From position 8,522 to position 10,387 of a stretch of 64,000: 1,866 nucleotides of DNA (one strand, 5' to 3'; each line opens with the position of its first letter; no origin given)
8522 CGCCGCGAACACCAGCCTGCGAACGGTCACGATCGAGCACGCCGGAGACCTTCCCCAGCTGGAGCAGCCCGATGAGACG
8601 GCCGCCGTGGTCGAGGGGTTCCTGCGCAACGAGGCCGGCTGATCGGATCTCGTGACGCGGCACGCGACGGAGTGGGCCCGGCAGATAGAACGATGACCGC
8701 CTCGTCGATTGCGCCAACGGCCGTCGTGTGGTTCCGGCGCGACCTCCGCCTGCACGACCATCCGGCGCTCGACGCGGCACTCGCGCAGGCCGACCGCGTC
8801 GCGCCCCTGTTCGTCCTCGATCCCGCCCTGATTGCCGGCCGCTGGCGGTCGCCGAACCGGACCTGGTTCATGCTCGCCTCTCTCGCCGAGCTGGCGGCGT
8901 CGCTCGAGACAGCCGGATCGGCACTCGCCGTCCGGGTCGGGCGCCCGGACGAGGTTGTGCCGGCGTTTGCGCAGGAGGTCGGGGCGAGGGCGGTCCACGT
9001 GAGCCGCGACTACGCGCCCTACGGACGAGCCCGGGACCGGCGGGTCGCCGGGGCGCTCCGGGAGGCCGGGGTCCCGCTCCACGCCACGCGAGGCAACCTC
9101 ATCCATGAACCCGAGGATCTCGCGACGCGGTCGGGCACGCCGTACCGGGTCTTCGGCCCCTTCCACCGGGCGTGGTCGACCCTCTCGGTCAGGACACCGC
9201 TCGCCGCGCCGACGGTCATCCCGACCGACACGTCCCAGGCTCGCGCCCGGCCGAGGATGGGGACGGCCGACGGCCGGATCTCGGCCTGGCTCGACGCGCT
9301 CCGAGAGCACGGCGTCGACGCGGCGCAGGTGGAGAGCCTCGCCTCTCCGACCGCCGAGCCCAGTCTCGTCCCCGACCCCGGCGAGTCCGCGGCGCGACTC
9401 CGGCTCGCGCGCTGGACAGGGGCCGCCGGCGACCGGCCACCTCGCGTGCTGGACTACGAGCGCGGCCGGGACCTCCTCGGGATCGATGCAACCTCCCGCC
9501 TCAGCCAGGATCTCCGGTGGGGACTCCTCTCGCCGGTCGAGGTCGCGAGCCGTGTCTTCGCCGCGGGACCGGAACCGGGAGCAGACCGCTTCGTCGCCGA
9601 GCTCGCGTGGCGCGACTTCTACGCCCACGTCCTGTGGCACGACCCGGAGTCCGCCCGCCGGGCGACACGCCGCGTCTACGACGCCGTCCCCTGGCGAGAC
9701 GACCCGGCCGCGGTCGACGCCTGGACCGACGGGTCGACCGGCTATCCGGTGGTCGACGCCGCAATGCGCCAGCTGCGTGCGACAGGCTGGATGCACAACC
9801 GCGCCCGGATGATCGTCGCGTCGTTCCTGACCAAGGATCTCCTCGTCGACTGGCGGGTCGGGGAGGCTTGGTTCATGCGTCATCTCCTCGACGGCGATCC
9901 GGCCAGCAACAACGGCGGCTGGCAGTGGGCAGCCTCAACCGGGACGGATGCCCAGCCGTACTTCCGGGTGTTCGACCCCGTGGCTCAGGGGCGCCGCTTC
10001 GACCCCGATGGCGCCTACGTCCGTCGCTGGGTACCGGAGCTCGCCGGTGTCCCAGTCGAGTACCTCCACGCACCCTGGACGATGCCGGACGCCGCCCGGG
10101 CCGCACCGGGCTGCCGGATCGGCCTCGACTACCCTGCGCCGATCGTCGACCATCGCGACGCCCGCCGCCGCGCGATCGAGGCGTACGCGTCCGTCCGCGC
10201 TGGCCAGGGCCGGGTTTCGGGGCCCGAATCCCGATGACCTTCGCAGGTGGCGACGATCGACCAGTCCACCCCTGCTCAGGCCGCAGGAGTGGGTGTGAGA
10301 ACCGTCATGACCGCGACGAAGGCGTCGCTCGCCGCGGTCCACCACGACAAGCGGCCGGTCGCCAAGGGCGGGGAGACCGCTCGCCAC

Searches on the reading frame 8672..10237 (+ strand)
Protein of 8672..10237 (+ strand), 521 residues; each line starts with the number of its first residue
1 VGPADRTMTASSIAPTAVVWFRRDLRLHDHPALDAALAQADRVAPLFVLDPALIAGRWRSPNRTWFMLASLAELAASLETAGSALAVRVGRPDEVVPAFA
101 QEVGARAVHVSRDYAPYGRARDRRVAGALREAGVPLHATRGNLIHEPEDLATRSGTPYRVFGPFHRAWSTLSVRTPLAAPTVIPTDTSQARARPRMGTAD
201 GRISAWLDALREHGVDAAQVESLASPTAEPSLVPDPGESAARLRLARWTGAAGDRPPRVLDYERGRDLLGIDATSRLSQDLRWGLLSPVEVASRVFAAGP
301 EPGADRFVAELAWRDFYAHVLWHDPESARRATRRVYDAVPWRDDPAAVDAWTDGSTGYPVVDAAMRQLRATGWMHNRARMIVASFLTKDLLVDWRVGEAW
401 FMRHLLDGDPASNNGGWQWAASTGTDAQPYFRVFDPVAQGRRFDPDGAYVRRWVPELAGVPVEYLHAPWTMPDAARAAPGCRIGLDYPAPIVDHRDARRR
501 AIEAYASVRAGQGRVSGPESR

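Call 88: search_protein_families(library=pfam, proteins=[window:8672-10237:+], max_evalue=0.00001)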
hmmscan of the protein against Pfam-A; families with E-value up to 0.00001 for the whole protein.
window:8672-10237:+ (521 aa): 2 families
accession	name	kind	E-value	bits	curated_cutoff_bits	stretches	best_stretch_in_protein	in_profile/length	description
PF03441.19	FAD_binding_7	-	2.1e-91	305.3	27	1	307-506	1-202/203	FAD binding domain of DNA photolyase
PF00875.24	DNA_photolyase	-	1.2e-52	178.6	26.6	1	17-178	1-161/164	DNA photolyase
